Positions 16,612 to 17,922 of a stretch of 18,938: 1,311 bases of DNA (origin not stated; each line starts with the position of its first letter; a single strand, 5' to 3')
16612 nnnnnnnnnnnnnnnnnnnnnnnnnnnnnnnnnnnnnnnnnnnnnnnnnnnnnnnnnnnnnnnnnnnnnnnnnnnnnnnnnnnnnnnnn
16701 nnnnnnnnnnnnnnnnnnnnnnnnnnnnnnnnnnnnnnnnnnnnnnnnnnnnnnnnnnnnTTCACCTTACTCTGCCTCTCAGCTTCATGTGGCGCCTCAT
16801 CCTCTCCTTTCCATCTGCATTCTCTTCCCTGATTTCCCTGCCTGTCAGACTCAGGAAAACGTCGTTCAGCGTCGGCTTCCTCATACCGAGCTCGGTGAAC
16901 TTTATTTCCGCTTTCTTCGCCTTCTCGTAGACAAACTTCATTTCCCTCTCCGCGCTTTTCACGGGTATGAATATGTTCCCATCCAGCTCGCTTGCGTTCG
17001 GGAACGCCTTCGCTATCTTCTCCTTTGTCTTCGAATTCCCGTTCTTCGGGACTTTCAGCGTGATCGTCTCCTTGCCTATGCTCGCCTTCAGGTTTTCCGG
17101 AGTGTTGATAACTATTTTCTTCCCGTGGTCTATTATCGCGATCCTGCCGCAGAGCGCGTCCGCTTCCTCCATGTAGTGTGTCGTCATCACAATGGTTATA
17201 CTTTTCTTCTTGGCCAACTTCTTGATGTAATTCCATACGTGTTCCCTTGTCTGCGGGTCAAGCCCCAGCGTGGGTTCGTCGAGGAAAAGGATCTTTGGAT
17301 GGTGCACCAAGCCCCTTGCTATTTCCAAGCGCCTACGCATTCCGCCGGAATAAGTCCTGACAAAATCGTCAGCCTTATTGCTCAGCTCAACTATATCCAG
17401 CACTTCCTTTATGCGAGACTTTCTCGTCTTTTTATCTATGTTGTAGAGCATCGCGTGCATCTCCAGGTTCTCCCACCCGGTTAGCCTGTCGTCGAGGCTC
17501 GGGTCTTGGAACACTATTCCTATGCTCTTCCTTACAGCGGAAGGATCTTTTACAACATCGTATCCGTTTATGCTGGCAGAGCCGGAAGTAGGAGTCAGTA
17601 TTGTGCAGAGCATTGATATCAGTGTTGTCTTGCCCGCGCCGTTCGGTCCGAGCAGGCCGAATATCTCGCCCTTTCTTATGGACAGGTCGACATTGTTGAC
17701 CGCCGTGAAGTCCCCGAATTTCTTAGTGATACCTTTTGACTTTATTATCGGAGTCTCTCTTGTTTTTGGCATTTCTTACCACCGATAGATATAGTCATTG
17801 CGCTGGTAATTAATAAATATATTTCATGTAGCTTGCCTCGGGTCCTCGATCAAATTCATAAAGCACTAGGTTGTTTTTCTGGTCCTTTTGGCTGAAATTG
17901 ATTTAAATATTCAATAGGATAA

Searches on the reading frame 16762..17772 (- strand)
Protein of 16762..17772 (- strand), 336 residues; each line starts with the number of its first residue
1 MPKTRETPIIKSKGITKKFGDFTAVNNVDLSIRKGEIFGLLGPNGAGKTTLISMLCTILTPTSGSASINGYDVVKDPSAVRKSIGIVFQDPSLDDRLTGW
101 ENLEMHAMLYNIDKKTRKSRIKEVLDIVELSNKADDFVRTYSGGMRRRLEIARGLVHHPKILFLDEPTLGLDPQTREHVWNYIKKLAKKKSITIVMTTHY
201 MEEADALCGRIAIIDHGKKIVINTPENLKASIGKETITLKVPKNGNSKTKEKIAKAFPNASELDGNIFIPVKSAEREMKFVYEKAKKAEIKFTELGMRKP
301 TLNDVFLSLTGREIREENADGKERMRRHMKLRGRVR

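Call 27: search_protein_families(library=pfam, proteins=[window:16762-17772:-], max_evalue=0.001)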
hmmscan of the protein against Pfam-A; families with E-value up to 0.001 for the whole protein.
window:16762-17772:- (336 aa): 8 families
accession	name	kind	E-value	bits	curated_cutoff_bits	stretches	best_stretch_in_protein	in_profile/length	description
PF00005.33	ABC_tran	-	1e-36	127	25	1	25-168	1-136/137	ABC transporter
PF13304.12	AAA_21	-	1.8e-09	38.6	27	1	158-199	257-298/304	AAA domain, putative AbiEii toxin, Type IV TA system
PF13476.12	AAA_23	-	3e-07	31.7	27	1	27-191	12-168/201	AAA domain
PF13175.12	AAA_15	-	2.1e-06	28.1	32.1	0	159-199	329-369/374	AAA ATPase domain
PF13732.12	DrrA1-3_C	-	2e-05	25.7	27.4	1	224-309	2-80/81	ATP-binding protein DrrA1-3-like, C-terminal domain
PF02463.25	SMC_N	-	3.4e-05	23.8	40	1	37-209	26-210/220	RecF/RecN/SMC N terminal domain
PF13555.12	AAA_29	-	7e-05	22.9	27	1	28-69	15-55/61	P-loop containing region of AAA domain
PF00004.35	AAA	-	0.00012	23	21.2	0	40-206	3-116/131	ATPase family associated with various cellular activities (AAA)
